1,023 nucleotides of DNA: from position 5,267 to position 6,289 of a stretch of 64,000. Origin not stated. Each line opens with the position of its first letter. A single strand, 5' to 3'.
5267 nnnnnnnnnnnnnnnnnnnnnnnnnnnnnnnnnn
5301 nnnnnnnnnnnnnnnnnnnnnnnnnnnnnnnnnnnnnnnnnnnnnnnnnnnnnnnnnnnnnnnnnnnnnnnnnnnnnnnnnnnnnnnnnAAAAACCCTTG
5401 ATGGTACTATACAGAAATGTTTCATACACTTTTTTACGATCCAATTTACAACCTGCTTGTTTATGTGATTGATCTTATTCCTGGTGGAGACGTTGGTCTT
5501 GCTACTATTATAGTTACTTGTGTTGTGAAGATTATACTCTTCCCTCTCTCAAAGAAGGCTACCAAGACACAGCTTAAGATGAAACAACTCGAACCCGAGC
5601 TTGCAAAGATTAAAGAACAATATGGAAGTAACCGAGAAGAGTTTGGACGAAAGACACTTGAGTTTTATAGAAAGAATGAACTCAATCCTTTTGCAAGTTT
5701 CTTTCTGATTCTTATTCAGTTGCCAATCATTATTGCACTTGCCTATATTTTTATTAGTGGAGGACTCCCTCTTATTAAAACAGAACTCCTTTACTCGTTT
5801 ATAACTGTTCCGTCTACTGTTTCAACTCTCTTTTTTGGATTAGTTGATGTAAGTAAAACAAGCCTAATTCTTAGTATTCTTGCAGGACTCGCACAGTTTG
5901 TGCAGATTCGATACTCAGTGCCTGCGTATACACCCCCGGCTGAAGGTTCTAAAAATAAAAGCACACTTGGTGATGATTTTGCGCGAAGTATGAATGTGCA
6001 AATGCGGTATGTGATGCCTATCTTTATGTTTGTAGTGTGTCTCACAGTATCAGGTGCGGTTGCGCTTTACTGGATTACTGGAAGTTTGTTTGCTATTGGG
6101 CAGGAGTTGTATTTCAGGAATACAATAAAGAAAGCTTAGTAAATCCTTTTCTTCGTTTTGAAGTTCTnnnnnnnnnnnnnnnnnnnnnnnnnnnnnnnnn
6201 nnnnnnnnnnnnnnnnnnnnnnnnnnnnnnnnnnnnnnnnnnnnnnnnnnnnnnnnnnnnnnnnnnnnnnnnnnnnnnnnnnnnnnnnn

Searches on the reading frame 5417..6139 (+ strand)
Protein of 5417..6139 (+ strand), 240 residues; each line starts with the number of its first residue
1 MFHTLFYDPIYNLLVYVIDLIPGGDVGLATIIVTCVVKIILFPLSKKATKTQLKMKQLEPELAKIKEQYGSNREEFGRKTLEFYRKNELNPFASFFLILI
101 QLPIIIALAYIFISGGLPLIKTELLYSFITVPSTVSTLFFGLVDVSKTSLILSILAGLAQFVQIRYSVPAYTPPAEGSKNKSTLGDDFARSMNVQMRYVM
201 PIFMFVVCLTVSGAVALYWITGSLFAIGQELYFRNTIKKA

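Call 7: search_protein_families(library=pfam, proteins=[window:5417-6139:+], max_evalue=0.001)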
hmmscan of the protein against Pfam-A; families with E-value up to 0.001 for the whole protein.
window:5417-6139:+ (240 aa): 1 family
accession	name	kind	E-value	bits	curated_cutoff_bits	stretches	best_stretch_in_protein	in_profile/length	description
PF02096.25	60KD_IMP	-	1.6e-38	132.7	35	1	27-234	2-162/163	60Kd inner membrane protein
